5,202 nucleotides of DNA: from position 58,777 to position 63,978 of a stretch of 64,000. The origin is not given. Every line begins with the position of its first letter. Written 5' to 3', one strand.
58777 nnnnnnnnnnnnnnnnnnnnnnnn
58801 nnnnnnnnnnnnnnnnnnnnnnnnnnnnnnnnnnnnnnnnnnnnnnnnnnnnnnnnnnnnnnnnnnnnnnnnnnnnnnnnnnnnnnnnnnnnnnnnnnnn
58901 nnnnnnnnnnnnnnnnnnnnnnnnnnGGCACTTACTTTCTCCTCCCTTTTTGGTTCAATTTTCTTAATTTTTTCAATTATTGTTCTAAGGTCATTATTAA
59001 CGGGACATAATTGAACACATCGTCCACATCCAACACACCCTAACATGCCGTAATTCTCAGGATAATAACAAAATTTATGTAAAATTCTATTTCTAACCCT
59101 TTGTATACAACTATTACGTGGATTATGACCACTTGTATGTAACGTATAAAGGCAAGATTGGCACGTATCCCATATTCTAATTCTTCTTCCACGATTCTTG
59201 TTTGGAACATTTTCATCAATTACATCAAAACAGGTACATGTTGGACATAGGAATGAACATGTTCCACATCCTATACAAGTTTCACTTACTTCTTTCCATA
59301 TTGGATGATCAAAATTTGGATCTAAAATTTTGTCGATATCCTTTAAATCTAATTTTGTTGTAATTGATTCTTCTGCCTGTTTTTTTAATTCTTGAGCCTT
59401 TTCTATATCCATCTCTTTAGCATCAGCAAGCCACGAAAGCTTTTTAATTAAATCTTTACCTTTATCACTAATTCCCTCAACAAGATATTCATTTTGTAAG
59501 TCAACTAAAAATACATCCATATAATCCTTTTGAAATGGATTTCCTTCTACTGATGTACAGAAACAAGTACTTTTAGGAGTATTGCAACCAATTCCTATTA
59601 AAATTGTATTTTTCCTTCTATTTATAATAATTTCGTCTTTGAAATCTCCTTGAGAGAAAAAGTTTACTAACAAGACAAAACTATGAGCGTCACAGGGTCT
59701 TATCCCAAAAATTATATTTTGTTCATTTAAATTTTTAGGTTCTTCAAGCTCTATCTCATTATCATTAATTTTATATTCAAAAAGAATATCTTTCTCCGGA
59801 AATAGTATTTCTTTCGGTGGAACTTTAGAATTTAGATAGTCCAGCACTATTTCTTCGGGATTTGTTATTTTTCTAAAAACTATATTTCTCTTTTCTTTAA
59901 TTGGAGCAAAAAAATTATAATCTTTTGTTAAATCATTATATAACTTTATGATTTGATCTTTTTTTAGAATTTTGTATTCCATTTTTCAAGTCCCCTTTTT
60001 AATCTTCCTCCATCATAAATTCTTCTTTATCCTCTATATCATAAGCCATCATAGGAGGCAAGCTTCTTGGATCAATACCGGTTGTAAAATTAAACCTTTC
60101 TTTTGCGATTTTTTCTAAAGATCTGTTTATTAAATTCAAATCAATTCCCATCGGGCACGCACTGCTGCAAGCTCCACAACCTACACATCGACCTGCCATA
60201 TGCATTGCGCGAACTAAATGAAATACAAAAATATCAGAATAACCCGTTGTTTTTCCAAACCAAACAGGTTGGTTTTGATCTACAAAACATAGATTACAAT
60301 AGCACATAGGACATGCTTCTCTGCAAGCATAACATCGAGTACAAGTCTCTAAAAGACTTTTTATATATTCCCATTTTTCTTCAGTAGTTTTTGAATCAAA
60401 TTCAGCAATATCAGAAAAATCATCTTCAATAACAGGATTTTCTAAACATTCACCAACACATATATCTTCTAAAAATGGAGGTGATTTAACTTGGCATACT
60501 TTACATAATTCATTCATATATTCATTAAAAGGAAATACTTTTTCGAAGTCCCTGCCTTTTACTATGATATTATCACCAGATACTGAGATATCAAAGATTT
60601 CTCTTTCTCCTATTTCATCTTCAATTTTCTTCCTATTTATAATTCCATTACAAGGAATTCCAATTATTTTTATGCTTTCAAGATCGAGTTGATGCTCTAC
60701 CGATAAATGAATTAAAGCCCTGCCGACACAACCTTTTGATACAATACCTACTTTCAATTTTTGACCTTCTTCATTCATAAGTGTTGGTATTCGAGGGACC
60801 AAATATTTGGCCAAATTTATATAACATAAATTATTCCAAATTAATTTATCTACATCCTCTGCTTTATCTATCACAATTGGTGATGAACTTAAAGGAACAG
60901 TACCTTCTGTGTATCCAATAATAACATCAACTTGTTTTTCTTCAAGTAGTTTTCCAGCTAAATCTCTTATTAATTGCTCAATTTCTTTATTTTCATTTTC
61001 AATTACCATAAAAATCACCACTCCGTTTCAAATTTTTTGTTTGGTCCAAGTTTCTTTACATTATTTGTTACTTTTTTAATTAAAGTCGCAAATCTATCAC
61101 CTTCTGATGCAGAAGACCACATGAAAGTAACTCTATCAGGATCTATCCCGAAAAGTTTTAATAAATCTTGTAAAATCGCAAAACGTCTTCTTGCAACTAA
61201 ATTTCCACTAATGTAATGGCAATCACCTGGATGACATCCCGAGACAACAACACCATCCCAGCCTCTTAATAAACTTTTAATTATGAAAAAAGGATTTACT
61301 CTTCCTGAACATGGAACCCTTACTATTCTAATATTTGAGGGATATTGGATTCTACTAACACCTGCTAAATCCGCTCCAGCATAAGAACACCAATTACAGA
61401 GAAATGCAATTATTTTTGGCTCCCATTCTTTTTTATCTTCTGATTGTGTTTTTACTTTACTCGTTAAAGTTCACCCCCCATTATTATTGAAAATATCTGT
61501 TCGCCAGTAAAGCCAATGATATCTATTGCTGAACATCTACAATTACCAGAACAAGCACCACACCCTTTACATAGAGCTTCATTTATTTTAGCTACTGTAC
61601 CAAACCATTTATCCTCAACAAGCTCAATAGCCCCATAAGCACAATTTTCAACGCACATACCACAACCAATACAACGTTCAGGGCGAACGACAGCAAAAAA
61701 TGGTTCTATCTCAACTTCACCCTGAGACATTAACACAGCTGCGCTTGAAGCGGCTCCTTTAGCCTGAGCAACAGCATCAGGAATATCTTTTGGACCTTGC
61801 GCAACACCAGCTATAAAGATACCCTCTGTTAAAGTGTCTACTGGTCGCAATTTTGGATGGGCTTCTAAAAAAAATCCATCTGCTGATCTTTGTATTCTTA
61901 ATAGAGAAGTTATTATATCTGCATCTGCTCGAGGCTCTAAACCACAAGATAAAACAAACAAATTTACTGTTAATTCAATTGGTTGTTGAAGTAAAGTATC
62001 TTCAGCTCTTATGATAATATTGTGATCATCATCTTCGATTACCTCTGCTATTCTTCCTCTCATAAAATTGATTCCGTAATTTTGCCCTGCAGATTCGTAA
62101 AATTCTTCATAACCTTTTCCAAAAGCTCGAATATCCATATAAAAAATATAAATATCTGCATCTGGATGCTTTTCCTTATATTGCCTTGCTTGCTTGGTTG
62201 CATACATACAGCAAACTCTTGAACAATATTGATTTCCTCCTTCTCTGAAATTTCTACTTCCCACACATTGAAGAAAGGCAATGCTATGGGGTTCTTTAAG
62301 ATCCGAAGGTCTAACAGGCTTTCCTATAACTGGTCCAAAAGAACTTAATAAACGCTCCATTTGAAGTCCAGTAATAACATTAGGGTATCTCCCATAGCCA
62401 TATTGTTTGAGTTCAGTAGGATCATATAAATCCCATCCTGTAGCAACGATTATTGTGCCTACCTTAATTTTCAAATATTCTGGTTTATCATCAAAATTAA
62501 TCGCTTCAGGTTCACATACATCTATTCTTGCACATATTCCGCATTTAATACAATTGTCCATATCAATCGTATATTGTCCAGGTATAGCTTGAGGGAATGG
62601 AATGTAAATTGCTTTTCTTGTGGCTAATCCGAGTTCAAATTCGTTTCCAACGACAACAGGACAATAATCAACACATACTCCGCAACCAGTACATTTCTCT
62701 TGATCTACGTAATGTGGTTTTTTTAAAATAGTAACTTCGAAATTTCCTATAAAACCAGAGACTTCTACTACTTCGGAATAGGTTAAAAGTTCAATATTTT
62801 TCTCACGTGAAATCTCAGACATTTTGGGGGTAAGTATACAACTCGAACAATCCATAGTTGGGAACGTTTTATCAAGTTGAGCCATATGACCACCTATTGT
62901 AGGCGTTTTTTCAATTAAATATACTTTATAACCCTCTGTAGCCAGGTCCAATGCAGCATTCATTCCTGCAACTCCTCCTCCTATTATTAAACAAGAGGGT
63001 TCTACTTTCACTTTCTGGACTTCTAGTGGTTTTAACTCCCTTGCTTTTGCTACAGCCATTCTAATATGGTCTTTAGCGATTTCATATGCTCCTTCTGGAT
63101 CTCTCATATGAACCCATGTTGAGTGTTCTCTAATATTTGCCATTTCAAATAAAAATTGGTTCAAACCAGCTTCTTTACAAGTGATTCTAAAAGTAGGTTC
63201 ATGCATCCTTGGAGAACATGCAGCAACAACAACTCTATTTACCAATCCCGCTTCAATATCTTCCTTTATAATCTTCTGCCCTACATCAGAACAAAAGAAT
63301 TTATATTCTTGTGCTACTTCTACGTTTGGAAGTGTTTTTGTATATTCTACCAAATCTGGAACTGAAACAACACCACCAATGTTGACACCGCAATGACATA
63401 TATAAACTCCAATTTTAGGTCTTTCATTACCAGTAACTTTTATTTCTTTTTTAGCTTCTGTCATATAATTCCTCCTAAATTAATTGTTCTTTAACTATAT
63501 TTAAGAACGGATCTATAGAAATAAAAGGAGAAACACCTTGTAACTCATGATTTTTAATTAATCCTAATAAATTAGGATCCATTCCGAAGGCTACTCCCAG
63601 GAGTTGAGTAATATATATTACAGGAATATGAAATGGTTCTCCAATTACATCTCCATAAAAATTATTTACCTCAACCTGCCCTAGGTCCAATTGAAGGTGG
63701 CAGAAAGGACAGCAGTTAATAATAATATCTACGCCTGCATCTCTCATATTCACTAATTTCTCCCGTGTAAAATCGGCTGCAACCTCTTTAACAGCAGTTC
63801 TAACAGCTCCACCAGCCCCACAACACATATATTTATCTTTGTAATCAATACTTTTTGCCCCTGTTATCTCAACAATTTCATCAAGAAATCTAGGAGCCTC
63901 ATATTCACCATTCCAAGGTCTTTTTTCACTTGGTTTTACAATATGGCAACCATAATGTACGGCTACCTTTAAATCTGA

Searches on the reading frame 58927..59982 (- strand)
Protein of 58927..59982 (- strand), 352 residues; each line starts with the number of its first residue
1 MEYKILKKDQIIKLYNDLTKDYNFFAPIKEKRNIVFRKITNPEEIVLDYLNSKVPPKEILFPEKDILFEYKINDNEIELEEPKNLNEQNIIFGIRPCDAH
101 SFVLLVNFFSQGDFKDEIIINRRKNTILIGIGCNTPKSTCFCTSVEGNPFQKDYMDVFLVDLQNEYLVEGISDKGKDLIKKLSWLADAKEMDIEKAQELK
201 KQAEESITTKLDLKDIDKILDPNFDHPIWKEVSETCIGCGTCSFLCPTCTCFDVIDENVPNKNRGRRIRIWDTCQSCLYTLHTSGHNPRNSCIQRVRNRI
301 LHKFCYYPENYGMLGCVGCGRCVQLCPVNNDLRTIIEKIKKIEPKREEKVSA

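Call 4: search_protein_families(library=pfam, proteins=[window:58927-59982:-], max_evalue=0.001)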
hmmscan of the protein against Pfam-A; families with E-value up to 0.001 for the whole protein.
window:58927-59982:- (352 aa): 6 families
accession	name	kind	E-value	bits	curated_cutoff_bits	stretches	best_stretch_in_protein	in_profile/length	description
PF17179.9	Fer4_22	-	1.1e-29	103.6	27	1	235-329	1-94/95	4Fe-4S dicluster domain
PF13237.11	Fer4_10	-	7.9e-07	29.4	25.5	0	315-338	8-31/53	4Fe-4S dicluster domain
PF12797.12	Fer4_2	-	3.3e-06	27.2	24.5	1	233-248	7-22/22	4Fe-4S binding domain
PF00037.32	Fer4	-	8.6e-06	25.8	21.1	0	234-248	6-20/24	4Fe-4S binding domain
PF25160.1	LdpA_Fe-S-bd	-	4e-05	23.8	27.6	0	315-329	27-41/49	LdpA Fe-S cluster-binding domain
PF13534.11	Fer4_17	-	0.00037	21.4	22.2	0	225-247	35-57/61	4Fe-4S dicluster domain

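Call 5: search_protein_families(library=ncbifam, proteins=[window:58927-59982:-], max_evalue=0.00001)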
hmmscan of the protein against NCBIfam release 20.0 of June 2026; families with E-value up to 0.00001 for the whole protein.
window:58927-59982:- (352 aa): 3 families
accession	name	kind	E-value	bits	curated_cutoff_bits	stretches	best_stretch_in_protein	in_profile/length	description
NF040829.1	sulfhyd_ShyB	equivalog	4.1e-57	193.7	690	1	1-340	1-330/334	NAD(P)-dependent hydrogenase/sulfhydrogenase 2 subunit beta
NF040833.1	sulfhyd_HydB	equivalog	5.9e-55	186.6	750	1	1-341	1-337/367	NADPH-dependent hydrogenase/sulfhydrogenase 1 subunit beta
TIGR02910.1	sulfite_red_A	equivalog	1.1e-45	156.4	323.15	1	2-341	2-328/334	anaerobic sulfite reductase subunit AsrA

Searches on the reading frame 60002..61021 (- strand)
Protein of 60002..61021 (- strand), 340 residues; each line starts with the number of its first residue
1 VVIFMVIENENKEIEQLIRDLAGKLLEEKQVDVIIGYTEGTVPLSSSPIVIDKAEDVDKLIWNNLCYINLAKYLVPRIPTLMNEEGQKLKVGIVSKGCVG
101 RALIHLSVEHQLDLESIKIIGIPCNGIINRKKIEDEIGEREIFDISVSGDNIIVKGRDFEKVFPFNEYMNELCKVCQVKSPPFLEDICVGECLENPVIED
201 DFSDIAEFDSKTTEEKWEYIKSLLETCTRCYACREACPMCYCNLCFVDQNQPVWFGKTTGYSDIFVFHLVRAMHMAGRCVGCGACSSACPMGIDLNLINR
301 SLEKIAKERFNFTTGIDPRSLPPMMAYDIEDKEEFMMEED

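Call 4: search_protein_families(library=pfam, proteins=[window:60002-61021:-], max_evalue=0.001)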
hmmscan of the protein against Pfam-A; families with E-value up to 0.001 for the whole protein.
window:60002-61021:- (340 aa): 7 families
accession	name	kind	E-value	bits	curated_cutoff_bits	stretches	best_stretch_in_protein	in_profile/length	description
PF12797.12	Fer4_2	-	9.6e-07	28.8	24.5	2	276-290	7-21/22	4Fe-4S binding domain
PF13187.11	Fer4_9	-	3.4e-06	27.4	27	1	227-292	2-50/52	4Fe-4S dicluster domain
PF13237.11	Fer4_10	-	5.3e-06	26.7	25.5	1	276-294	6-22/53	4Fe-4S dicluster domain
PF00037.32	Fer4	-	1.8e-05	24.8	21.1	1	277-292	6-21/24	4Fe-4S binding domain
PF13183.11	Fer4_8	-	0.00012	22.9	27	1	224-293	2-68/68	4Fe-4S dicluster domain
PF12838.12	Fer4_7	-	0.00023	22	27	0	275-293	34-52/52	4Fe-4S dicluster domain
PF13534.11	Fer4_17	-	0.00047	21.1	22.2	1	227-294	2-61/61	4Fe-4S dicluster domain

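Call 5: search_protein_families(library=ncbifam, proteins=[window:60002-61021:-], max_evalue=0.00001)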
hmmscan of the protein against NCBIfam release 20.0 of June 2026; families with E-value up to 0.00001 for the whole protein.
window:60002-61021:- (340 aa): 1 family
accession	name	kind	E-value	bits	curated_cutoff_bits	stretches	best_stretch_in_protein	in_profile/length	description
NF045796.1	DsrK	equivalog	4.5e-06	25.5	400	0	271-334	112-179/453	sulfate reduction electron transfer complex DsrMKJOP subunit DsrK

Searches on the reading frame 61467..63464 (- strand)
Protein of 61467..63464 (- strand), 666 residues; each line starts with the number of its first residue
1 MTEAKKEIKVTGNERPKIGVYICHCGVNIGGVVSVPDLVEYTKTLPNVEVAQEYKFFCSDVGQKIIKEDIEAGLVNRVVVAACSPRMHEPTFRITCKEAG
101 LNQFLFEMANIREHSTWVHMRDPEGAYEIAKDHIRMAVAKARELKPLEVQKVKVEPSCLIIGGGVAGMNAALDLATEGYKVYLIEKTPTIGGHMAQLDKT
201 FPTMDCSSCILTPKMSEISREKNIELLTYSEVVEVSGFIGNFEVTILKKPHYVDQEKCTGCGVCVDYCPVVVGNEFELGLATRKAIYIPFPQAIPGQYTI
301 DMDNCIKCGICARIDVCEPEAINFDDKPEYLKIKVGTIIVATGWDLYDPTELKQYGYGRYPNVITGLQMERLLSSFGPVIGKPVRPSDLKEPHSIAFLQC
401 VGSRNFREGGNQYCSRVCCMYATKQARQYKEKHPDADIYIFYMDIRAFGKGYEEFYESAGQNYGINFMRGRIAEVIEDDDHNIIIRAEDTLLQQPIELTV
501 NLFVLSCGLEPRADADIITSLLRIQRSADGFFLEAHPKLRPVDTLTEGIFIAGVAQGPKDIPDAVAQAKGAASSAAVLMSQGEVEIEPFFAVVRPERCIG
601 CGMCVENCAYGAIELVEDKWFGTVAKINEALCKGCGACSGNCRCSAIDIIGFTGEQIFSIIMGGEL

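Call 4: search_protein_families(library=pfam, proteins=[window:61467-63464:-], max_evalue=0.001)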
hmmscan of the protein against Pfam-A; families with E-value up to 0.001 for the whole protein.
window:61467-63464:- (666 aa): 22 families
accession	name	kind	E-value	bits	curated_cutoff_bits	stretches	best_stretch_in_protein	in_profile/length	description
PF00037.32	Fer4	-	1.1e-17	63.5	21.1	2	252-270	2-20/24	4Fe-4S binding domain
PF12838.12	Fer4_7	-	4.3e-14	53.1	27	2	597-645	1-51/52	4Fe-4S dicluster domain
PF12837.12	Fer4_6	-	2.2e-13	49.9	25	2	590-613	1-24/24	4Fe-4S binding domain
PF12797.12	Fer4_2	-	5.2e-13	48.4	24.5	1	251-270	3-22/22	4Fe-4S binding domain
PF07992.20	Pyr_redox_2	-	1.6e-11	44.6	26.1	1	157-235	2-78/291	Pyridine nucleotide-disulphide oxidoreductase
PF14697.11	Fer4_21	-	8.9e-10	39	35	2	591-645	1-55/59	4Fe-4S dicluster domain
PF13459.11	Fer4_15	-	2e-08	35.2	22.4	1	252-275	2-25/66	4Fe-4S single cluster domain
PF12831.13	FAD_oxidored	-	8.3e-08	32.4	27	1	159-195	3-39/416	FAD dependent oxidoreductase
PF13450.12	NAD_binding_8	-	8.7e-08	32.8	21.9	1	160-196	1-37/68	NAD(P)-binding Rossmann-like domain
PF00890.30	FAD_binding_2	-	1.8e-07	31.2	20.4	1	159-195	3-39/414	FAD binding domain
PF01266.30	DAO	-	1.4e-06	28.6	27.9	1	159-192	3-36/353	FAD dependent oxidoreductase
PF13187.11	Fer4_9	-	3.7e-06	27.3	27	1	597-646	1-51/52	4Fe-4S dicluster domain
PF01134.28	GIDA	-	4.3e-06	26.5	22.1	1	158-221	2-55/391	Glucose inhibited division protein A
PF13183.11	Fer4_8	-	4.7e-06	27.5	27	0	256-275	3-22/68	4Fe-4S dicluster domain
PF25160.1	LdpA_Fe-S-bd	-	1.3e-05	25.3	27.6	0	593-616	23-46/49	LdpA Fe-S cluster-binding domain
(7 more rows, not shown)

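Call 5: search_protein_families(library=ncbifam, proteins=[window:61467-63464:-], max_evalue=0.00001)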
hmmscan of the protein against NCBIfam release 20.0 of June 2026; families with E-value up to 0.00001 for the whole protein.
window:61467-63464:- (666 aa): 41 families (the best 25 are shown)
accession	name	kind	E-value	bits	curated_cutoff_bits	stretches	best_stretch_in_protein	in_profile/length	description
NF040770.1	hetero_SS_HdrA2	exception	2.3e-269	895.7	1100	1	17-661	1-637/777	CoB-CoM heterodisulfide reductase HdrA2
NF041778.1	hetero_SS_HdrA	equivalog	1.8e-188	628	1400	1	16-661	6-647/771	ferredoxin:CoB-CoM heterodisulfide reductase subunit HdrA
NF041891.1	hdrA_Methbact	equivalog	2.4e-182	608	1300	1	17-663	2-634/762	ferredoxin:CoB-CoM heterodisulfide reductase subunit HdrA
TIGR02700.1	flavo_MJ0208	hypoth_equivalog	3.5e-12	46.1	251.35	1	561-647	111-194/234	dihydromethanopterin reductase (acceptor)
NF038196.1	ferrodoxin_EFR1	subfamily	6.9e-12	45.9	75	0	596-649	184-231/242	EFR1 family ferrodoxin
TIGR02179.1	PorD_KorD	subfamily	9.6e-12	44.9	60.05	1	592-649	21-74/78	2-oxoacid:acceptor oxidoreductase, delta subunit, pyruvate/2-ketoisovalerate family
NF042909.1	FMH_DH_FwdF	exception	1.6e-11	43.9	375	2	591-649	220-276/336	tungsten-dependent formylmethanofuran dehydrogenase subunit FwdF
NF043069.1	T4HPD_activ_SAM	equivalog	3.1e-11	43.2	425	1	594-652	49-102/299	trans-4-hydroxy-L-proline dehydratase activase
NF058577.1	FdxA_fam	equivalog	5.9e-11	42.4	65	0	596-646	7-52/52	4Fe-4S ferredoxin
NF040864.1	HgcB_ferredoxin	equivalog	7.4e-11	41.8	99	1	594-649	12-63/93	mercury methylation ferredoxin HgcB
NF005503.0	PRK07118.1-2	equivalog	4.5e-10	39.3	252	0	597-651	139-188/292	RnfABCDGE type electron transport complex subunit B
TIGR01944.1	rnfB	subfamily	7.8e-10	38.6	68.7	1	563-652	82-165/190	RnfABCDGE type electron transport complex subunit B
TIGR01971.1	NuoI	subfamily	1.4e-09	37.6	113.05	0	596-648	42-99/121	NADH-quinone oxidoreductase, chain I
NF007202.0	PRK09623.1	equivalog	2.2e-09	37.6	166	1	565-649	20-100/105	3-methyl-2-oxobutanoate dehydrogenase subunit delta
NF005505.0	PRK07118.1-4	equivalog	2.6e-09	37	378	1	598-645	143-186/265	Fe-S cluster domain-containing protein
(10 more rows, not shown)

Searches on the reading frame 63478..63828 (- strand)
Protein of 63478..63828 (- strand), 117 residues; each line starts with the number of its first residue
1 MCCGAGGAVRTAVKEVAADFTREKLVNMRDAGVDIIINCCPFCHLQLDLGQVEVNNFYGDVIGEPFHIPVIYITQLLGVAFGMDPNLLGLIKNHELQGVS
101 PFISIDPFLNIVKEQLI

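Call 4: search_protein_families(library=pfam, proteins=[window:63478-63828:-], max_evalue=0.001)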
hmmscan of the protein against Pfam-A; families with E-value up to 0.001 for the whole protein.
window:63478-63828:- (117 aa): 1 family
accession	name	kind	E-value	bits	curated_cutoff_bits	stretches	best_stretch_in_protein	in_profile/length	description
PF02754.22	CCG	-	4.1e-10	40.1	20.6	1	1-48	39-85/85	Cysteine-rich domain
